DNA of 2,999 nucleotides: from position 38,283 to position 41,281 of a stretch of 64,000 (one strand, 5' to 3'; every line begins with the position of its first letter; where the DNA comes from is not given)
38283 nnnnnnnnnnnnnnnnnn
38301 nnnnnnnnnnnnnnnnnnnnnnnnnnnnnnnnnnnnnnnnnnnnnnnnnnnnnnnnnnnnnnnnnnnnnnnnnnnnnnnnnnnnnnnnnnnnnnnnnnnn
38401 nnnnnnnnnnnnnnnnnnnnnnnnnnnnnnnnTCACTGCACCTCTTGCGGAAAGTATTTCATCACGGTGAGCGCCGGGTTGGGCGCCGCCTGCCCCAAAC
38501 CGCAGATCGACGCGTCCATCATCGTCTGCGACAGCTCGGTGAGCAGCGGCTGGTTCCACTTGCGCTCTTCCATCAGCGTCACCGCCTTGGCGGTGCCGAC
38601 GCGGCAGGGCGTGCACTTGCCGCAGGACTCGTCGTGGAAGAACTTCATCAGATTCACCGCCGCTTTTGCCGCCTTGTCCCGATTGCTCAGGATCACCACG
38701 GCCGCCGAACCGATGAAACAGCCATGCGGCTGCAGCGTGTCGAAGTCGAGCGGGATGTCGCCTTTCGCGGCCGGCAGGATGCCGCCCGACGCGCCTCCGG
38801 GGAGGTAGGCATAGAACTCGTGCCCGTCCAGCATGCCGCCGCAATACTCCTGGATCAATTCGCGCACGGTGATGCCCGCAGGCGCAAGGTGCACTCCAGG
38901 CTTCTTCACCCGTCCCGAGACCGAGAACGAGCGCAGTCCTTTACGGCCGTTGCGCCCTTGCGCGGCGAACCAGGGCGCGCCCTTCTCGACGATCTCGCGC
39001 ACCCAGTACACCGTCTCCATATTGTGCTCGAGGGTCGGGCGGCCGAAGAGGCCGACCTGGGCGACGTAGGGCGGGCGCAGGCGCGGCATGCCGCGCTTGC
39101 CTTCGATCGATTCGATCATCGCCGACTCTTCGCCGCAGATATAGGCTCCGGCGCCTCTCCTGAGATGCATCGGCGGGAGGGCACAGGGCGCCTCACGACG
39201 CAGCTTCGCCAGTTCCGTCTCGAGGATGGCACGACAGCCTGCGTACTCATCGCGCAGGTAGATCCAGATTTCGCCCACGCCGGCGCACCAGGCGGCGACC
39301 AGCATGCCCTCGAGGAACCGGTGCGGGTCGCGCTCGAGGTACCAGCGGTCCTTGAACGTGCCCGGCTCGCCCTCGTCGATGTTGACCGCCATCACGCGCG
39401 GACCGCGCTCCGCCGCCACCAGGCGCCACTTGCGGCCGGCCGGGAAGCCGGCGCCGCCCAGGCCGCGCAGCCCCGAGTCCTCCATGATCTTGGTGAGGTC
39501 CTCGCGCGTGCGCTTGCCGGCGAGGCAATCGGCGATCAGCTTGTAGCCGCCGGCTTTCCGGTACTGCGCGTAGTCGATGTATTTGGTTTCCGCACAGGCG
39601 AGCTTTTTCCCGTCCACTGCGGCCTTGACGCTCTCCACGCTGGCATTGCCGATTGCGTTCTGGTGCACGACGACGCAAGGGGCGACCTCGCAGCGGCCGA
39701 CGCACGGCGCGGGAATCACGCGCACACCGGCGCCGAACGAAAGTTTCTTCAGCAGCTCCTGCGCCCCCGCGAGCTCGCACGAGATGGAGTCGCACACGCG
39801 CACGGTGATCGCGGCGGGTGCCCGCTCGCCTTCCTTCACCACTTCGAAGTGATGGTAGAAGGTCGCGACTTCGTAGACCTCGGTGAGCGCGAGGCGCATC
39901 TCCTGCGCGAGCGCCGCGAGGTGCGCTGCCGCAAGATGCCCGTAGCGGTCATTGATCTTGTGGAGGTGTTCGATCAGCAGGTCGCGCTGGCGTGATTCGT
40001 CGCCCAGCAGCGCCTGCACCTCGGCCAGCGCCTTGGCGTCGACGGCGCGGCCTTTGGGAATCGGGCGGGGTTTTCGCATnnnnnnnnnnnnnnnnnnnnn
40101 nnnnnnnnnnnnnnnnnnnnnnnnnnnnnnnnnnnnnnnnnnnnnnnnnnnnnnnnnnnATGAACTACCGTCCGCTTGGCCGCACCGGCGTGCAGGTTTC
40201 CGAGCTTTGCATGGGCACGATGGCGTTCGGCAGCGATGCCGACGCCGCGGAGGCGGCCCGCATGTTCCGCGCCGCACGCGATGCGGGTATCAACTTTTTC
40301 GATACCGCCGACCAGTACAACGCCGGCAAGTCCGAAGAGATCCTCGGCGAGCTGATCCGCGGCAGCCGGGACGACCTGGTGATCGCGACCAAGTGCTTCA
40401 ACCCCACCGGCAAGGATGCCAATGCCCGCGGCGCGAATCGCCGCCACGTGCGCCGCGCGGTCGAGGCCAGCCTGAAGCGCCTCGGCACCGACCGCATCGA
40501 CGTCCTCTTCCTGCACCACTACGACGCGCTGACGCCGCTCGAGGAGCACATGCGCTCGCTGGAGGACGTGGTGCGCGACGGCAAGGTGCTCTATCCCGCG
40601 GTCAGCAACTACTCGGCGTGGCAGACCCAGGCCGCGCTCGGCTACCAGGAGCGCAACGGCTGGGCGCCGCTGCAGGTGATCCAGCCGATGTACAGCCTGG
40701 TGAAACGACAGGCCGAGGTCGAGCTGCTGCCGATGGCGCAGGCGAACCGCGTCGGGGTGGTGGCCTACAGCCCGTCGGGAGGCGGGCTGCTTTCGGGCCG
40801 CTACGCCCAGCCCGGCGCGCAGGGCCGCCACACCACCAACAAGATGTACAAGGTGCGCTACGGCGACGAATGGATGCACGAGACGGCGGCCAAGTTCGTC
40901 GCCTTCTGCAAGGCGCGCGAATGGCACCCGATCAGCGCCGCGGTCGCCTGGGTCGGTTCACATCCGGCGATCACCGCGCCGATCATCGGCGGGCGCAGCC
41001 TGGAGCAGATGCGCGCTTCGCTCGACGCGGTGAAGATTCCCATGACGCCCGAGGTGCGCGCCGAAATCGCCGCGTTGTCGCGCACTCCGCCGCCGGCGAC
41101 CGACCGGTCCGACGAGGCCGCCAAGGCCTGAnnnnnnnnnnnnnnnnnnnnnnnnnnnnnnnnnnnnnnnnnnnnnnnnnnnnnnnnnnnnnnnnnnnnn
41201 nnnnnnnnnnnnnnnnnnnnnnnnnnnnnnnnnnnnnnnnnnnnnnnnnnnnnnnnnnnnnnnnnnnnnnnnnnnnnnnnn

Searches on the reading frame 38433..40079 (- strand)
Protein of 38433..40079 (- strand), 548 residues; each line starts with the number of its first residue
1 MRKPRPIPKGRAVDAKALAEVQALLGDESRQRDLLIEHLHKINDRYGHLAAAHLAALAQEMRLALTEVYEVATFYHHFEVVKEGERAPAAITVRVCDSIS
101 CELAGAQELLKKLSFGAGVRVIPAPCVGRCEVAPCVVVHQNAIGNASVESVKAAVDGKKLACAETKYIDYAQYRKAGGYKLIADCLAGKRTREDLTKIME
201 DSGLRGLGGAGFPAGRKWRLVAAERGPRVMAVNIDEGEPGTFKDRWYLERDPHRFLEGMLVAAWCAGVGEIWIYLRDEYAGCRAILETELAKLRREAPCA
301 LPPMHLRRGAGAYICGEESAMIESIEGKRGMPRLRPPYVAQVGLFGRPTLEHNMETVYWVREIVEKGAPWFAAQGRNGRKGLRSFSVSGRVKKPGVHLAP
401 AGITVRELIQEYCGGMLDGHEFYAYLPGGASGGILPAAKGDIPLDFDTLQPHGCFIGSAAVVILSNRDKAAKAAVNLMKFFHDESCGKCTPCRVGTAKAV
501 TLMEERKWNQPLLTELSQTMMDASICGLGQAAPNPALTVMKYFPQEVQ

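Call 38: find_homologous_proteins(query=window:38433-40079:-)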
Query window:38433-40079:- (548 aa): 8000 proteins with E <= 0.001 among 8000 candidates; the best 120 are listed.
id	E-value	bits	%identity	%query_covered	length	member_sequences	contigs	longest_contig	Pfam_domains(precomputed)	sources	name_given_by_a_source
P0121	0.0e+0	1259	100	100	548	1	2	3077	PF10531.16,PF10589.15,PF01257.26,PF01512.23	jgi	jgi:NADH:ubiquinone oxidoreductase subunit F (NADH-binding)/NADH:ubiquinone oxidoreductase subunit E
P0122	0.0e+0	1258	99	100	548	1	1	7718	PF10531.16,PF10589.15,PF01257.26,PF01512.23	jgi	jgi:NADH:ubiquinone oxidoreductase subunit F (NADH-binding)/NADH:ubiquinone oxidoreductase subunit E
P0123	0.0e+0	1257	99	100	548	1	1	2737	PF10531.16,PF10589.15,PF01257.26,PF01512.23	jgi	jgi:NADH:ubiquinone oxidoreductase subunit F (NADH-binding)/NADH:ubiquinone oxidoreductase subunit E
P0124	0.0e+0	1256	99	100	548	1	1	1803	PF10531.16,PF10589.15,PF01257.26,PF01512.23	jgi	jgi:NADH:ubiquinone oxidoreductase subunit F (NADH-binding)/NADH:ubiquinone oxidoreductase subunit E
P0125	0.0e+0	1255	99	100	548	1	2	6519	PF10531.16,PF10589.15,PF01257.26,PF01512.23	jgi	jgi:NADH:ubiquinone oxidoreductase subunit F (NADH-binding)/NADH:ubiquinone oxidoreductase subunit E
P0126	0.0e+0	1251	99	100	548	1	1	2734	PF10531.16,PF10589.15,PF01257.26,PF01512.23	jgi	jgi:formate dehydrogenase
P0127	0.0e+0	1248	99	100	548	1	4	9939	PF10531.16,PF10589.15,PF01257.26,PF01512.23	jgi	jgi:NADH:ubiquinone oxidoreductase subunit F (NADH-binding)/NADH:ubiquinone oxidoreductase subunit E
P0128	0.0e+0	1245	98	100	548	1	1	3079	PF10531.16,PF10589.15,PF01257.26,PF01512.23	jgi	jgi:NADH:ubiquinone oxidoreductase subunit F (NADH-binding)/NADH:ubiquinone oxidoreductase subunit E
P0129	0.0e+0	1245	98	100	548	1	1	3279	PF10531.16,PF10589.15,PF01257.26,PF01512.23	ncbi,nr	ncbi:MAG TPA: NADH-ubiquinone oxidoreductase-F iron-sulfur binding region domain-containing protein 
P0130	0.0e+0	1242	98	100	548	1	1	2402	PF10531.16,PF10589.15,PF01257.26,PF01512.23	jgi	-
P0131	0.0e+0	1233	97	100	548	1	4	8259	PF10531.16,PF10589.15,PF01257.26,PF01512.23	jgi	jgi:formate dehydrogenase beta subunit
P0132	0.0e+0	1230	97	100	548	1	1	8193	PF10531.16,PF10589.15,PF01257.26,PF01512.23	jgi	-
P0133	0.0e+0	1229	97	100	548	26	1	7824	PF10531.16,PF10589.15,PF01257.26,PF01512.23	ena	-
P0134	0.0e+0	1221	96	100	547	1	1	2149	PF10531.16,PF10589.15,PF01257.26,PF01512.23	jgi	jgi:formate dehydrogenase beta subunit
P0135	0.0e+0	1218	95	100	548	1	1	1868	PF10531.16,PF10589.15,PF01257.26,PF01512.23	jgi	jgi:formate dehydrogenase beta subunit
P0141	0.0e+0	1182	93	100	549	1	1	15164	PF10531.16,PF10589.15,PF01257.26,PF01512.23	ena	-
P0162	0.0e+0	1138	89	99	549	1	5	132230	PF10531.16,PF10589.15,PF01257.26,PF01512.23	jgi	jgi:NADH:ubiquinone oxidoreductase subunit F (NADH-binding)/NADH:ubiquinone oxidoreductase subunit E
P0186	0.0e+0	1123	88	100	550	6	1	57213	PF10531.16,PF10589.15,PF01257.26,PF01512.23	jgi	jgi:formate dehydrogenase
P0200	0.0e+0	1117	87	100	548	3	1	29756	PF10531.16,PF10589.15,PF01257.26,PF01512.23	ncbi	-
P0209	0.0e+0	1114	87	100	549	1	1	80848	PF10531.16,PF10589.15,PF01257.26,PF01512.23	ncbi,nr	ncbi:MAG TPA: NADH-ubiquinone oxidoreductase-F iron-sulfur binding region domain-containing protein 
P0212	0.0e+0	1113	86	100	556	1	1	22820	PF10531.16,PF10589.15,PF01257.26,PF01512.23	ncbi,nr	ncbi:MAG TPA: NADH-ubiquinone oxidoreductase-F iron-sulfur binding region domain-containing protein 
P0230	0.0e+0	1109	87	99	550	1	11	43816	PF10531.16,PF10589.15,PF01257.26,PF01512.23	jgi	jgi:formate dehydrogenase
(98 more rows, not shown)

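Call 39: find_encoding_contigs(protein=P0162, flank=10000, max_places=2)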
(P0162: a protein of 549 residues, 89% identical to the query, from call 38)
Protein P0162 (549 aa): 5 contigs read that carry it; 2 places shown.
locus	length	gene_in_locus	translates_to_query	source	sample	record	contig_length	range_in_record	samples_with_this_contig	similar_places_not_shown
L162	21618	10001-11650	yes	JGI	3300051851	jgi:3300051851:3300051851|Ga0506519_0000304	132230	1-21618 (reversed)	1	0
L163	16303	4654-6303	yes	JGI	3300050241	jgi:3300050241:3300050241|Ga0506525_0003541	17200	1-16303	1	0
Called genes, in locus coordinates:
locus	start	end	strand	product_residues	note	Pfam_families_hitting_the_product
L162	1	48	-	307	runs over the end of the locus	PF13230:GATase_4, PF13522:GATase_6 (faint)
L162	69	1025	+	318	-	PF03401:TctC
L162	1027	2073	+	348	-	PF00180:Iso_dh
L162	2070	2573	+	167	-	PF07883:Cupin_2 (weak)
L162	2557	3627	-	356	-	PF00248:Aldo_ket_red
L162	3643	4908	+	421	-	PF01547:SBP_bac_1, PF13416:SBP_bac_8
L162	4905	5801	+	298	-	PF00528:BPD_transp_1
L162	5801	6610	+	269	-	PF00528:BPD_transp_1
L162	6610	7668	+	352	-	PF00005:ABC_tran, PF13304:AAA_21 (faint), PF17912:OB_MalK (faint), PF08402:TOBE_2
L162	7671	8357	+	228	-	PF03737:RraA-like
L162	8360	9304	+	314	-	PF00389:2-Hacid_dh, PF02826:2-Hacid_dh_C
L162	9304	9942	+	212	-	PF00392:GntR, PF07729:FCD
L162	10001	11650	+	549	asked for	PF01257:2Fe-2S_thioredx, PF01512:Complex1_51K, PF10531:SLBB (weak), PF10589:NADH_4Fe-4S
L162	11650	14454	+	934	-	PF00111:Fer2 (weak), PF13510:Fer2_4, PF14697:Fer4_21 (weak), PF22117:Fer4_Nqo3, PF12838:Fer4_7, PF04879:Molybdop_Fe4S4, PF00384:Molybdopterin, PF01568:Molydop_binding, +6 more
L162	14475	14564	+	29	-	-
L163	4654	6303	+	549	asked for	PF01257:2Fe-2S_thioredx, PF01512:Complex1_51K, PF10531:SLBB (weak), PF10589:NADH_4Fe-4S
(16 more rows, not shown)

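Call 40: find_encoding_contigs(protein=P0209, flank=10000, max_places=1)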
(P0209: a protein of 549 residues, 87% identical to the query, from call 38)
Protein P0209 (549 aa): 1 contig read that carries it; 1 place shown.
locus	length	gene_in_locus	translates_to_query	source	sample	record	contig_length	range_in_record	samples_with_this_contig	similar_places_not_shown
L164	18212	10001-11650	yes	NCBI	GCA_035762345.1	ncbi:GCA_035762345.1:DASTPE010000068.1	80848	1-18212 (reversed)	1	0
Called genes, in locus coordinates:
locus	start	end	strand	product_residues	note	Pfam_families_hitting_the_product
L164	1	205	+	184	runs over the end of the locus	PF11136:DUF2889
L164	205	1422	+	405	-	PF08442:ATP-grasp_2, PF13549:ATP-grasp_5 (faint), PF24948:Citrate_synth_N, PF00549:Ligase_CoA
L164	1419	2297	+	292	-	PF02629:CoA_binding, PF00549:Ligase_CoA, PF13607:Succ_CoA_lig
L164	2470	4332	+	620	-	-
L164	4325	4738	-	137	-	-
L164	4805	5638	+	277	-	PF02567:PhzC-PhzF, PF05544:Pro_racemase (faint)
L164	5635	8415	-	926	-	PF00550:PP-binding, PF00501:AMP-binding, PF01553:Acyltransferase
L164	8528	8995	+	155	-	PF07883:Cupin_2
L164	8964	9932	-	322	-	PF00248:Aldo_ket_red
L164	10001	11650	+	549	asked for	PF01257:2Fe-2S_thioredx, PF01512:Complex1_51K, PF10531:SLBB (weak), PF10589:NADH_4Fe-4S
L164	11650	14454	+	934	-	PF13510:Fer2_4, PF14697:Fer4_21, PF22117:Fer4_Nqo3, PF12838:Fer4_7, PF13183:Fer4_8 (weak), PF04879:Molybdop_Fe4S4, PF00384:Molybdopterin, PF01568:Molydop_binding, +4 more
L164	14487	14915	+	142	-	PF00582:Usp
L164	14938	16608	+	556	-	PF01268:FTHFS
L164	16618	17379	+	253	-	PF03741:TerC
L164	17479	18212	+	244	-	PF03401:TctC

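Call 41: find_encoding_contigs(protein=P0186, flank=10000, max_places=1)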
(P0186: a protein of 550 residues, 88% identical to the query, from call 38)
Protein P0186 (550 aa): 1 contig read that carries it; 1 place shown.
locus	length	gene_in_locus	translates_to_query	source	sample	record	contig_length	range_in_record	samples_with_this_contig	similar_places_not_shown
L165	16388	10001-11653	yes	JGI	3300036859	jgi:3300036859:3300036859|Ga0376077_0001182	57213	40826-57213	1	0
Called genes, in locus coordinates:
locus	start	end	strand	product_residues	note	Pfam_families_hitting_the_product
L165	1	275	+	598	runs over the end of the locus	PF13414:TPR_11, PF13432:TPR_16, PF00515:TPR_1, PF07719:TPR_2 (weak), PF13181:TPR_8 (weak), PF13414:TPR_11, PF13424:TPR_12, PF13844:Glyco_transf_41, +12 more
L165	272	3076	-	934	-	PF00550:PP-binding, PF00501:AMP-binding, PF01553:Acyltransferase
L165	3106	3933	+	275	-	PF00535:Glycos_transf_2, PF13641:Glyco_tranf_2_3 (faint)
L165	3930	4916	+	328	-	PF00027:cNMP_binding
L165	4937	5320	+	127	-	PF07681:DoxX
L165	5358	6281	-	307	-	PF13230:GATase_4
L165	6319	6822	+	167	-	PF07883:Cupin_2 (weak)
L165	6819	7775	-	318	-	PF03401:TctC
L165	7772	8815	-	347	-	PF02746:MR_MLE_N, PF13378:MR_MLE_C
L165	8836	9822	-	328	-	PF00248:Aldo_ket_red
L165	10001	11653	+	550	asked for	PF01257:2Fe-2S_thioredx, PF01512:Complex1_51K, PF10531:SLBB (weak), PF10589:NADH_4Fe-4S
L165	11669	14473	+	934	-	PF13510:Fer2_4, PF14697:Fer4_21 (weak), PF22117:Fer4_Nqo3, PF12838:Fer4_7, PF13183:Fer4_8 (weak), PF04879:Molybdop_Fe4S4, PF00384:Molybdopterin, PF01568:Molydop_binding, +5 more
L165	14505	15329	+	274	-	PF13189:Cytidylate_kin2, PF04972:BON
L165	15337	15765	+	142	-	PF00582:Usp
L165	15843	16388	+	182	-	?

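Call 42: find_encoding_contigs(protein=P0230, flank=10000, max_places=2)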
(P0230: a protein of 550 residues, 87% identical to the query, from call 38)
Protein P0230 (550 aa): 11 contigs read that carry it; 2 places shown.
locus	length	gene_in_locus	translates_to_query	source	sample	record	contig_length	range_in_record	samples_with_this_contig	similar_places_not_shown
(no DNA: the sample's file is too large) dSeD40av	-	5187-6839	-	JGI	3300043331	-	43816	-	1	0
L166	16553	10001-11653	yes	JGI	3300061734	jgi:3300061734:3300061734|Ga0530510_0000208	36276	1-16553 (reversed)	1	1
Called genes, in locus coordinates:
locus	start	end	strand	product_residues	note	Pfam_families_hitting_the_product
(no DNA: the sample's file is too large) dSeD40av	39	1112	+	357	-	PF00027:cNMP_binding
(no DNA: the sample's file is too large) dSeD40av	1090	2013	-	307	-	PF13230:GATase_4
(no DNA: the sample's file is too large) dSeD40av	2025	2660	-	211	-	PF01177:Asp_Glu_race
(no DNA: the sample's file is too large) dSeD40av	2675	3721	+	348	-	PF00180:Iso_dh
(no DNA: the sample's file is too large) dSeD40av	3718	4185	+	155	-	PF07883:Cupin_2 (weak)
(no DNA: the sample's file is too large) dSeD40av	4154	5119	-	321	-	PF00248:Aldo_ket_red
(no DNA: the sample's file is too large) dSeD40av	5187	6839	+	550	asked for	PF01257:2Fe-2S_thioredx, PF01512:Complex1_51K, PF10531:SLBB (weak), PF10589:NADH_4Fe-4S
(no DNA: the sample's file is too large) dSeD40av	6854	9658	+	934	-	PF13510:Fer2_4, PF14697:Fer4_21 (weak), PF22117:Fer4_Nqo3, PF12838:Fer4_7, PF13183:Fer4_8 (weak), PF04879:Molybdop_Fe4S4, PF00384:Molybdopterin, PF01568:Molydop_binding, +3 more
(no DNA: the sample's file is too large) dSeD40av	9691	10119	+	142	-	PF00582:Usp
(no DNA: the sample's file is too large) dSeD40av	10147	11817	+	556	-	PF01268:FTHFS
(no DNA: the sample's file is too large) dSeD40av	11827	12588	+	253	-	PF03741:TerC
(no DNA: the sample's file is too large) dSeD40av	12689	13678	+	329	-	PF03401:TctC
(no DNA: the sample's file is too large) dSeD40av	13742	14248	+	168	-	PF07331:TctB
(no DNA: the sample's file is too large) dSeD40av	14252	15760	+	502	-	PF01970:TctA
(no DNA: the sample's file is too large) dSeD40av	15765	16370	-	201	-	PF00027:cNMP_binding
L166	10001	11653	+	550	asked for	PF01257:2Fe-2S_thioredx, PF01512:Complex1_51K, PF10531:SLBB (weak), PF10589:NADH_4Fe-4S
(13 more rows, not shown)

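Call 43: find_encoding_contigs(protein=P0141, flank=10000, max_places=1)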
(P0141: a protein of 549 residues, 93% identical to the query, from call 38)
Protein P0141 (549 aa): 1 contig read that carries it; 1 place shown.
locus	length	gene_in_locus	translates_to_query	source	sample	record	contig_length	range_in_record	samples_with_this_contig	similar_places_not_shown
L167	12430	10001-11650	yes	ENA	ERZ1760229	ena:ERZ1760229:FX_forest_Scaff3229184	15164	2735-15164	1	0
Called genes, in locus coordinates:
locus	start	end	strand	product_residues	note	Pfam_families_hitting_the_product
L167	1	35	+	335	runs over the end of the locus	PF12276:DUF3617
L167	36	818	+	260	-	PF00768:Peptidase_S11, PF13354:Beta-lactamase2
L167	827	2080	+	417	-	PF07719:TPR_2 (weak)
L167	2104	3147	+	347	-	PF00027:cNMP_binding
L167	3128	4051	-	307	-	PF13230:GATase_4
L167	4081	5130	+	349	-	PF00180:Iso_dh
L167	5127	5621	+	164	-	PF07883:Cupin_2 (weak)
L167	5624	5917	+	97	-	PF03992:ABM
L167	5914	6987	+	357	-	PF02746:MR_MLE_N, PF13378:MR_MLE_C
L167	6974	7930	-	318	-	PF03401:TctC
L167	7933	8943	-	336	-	PF02746:MR_MLE_N (weak), PF13378:MR_MLE_C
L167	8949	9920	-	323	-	PF00248:Aldo_ket_red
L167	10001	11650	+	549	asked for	PF01257:2Fe-2S_thioredx, PF01512:Complex1_51K, PF10531:SLBB (weak), PF10589:NADH_4Fe-4S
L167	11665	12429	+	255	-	?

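Call 44: find_encoding_contigs(protein=P0212, flank=10000, max_places=1)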
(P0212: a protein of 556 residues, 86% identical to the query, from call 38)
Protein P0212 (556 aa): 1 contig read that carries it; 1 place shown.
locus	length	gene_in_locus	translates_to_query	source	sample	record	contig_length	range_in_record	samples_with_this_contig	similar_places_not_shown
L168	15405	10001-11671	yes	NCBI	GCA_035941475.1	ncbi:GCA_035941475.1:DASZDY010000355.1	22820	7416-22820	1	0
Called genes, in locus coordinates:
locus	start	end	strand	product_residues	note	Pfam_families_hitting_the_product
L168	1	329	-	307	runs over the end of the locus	PF13230:GATase_4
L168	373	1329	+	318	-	PF03401:TctC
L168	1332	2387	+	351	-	PF00180:Iso_dh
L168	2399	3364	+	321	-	PF03401:TctC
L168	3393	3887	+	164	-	PF07883:Cupin_2 (weak)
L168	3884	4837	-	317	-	PF03401:TctC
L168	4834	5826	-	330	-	PF02746:MR_MLE_N (weak), PF13378:MR_MLE_C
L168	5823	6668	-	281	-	PF13578:Methyltransf_24 (weak)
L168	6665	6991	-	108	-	-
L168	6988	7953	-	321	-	PF00248:Aldo_ket_red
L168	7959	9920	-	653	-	PF13432:TPR_16, PF13432:TPR_16, PF13371:TPR_9 (weak), PF13424:TPR_12, PF13432:TPR_16, PF14559:TPR_19 (weak), PF00515:TPR_1 (weak), PF13844:Glyco_transf_41, +11 more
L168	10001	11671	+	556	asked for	PF01257:2Fe-2S_thioredx, PF01512:Complex1_51K, PF10531:SLBB (weak), PF10589:NADH_4Fe-4S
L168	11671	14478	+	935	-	PF13510:Fer2_4, PF14697:Fer4_21 (weak), PF22117:Fer4_Nqo3, PF12838:Fer4_7, PF13183:Fer4_8 (weak), PF04879:Molybdop_Fe4S4, PF00384:Molybdopterin, PF01568:Molydop_binding, +3 more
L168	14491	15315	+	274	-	PF13189:Cytidylate_kin2, PF04972:BON (weak)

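Call 45: find_encoding_contigs(protein=P0200, flank=10000, max_places=1)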
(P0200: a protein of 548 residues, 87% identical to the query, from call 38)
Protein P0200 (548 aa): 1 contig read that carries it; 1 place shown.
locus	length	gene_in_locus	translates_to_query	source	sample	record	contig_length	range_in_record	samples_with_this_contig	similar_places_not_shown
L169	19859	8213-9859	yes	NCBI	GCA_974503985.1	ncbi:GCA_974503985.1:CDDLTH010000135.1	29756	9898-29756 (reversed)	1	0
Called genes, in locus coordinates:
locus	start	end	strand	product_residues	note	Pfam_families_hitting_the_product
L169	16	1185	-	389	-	PF14294:DUF4372, PF01609:DDE_Tnp_1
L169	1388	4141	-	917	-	PF00550:PP-binding, PF00501:AMP-binding, PF01553:Acyltransferase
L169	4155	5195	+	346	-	PF00027:cNMP_binding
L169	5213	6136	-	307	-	PF13230:GATase_4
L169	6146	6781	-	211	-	PF01177:Asp_Glu_race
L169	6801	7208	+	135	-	-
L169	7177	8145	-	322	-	PF00248:Aldo_ket_red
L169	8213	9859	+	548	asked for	PF01257:2Fe-2S_thioredx, PF01512:Complex1_51K, PF10531:SLBB (weak), PF10589:NADH_4Fe-4S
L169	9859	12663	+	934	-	PF13510:Fer2_4, PF14697:Fer4_21 (weak), PF22117:Fer4_Nqo3, PF12838:Fer4_7, PF13183:Fer4_8 (weak), PF04879:Molybdop_Fe4S4, PF00384:Molybdopterin, PF01568:Molydop_binding, +3 more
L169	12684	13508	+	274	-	PF13189:Cytidylate_kin2, PF04972:BON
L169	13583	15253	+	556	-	PF01268:FTHFS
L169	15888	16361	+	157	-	PF01899:MNHE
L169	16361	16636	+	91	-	PF04066:MrpF_PhaF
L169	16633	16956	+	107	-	PF03334:PhaG_MnhG_YufB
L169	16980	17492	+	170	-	PF13244:MbhD, PF20501:MbhE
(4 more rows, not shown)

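Call 49: find_encoding_contigs(protein=P0121, flank=3000, max_places=3)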
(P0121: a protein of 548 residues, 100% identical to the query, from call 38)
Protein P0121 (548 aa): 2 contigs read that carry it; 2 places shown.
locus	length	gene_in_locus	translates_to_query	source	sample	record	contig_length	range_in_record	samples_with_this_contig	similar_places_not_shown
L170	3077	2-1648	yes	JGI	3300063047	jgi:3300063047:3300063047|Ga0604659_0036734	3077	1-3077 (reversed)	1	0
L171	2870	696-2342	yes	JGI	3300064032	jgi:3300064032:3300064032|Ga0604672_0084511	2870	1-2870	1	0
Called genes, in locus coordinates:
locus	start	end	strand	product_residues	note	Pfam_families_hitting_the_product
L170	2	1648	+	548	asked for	PF01257:2Fe-2S_thioredx, PF01512:Complex1_51K, PF10531:SLBB (weak), PF10589:NADH_4Fe-4S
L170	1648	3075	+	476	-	?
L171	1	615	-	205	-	?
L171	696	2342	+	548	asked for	PF01257:2Fe-2S_thioredx, PF01512:Complex1_51K, PF10531:SLBB (weak), PF10589:NADH_4Fe-4S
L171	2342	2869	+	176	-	?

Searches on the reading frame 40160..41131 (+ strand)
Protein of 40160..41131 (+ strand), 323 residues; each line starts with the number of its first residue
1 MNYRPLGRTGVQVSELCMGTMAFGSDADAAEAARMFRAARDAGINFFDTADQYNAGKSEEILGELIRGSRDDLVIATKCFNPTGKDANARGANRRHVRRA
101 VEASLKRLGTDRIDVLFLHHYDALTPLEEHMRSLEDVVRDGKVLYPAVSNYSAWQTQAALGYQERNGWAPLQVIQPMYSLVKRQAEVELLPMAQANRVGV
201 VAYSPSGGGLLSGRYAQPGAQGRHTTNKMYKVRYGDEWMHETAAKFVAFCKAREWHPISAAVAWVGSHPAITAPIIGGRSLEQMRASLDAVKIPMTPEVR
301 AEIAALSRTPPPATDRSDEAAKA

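Call 67: search_protein_families(library=pfam, proteins=[window:40160-41131:+])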
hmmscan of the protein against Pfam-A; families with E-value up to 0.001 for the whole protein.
window:40160-41131:+ (323 aa): 1 family
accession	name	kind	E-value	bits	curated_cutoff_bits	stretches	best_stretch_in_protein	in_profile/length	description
PF00248.27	Aldo_ket_red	-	1.1e-69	235.1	24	1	15-306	1-289/291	Aldo/keto reductase family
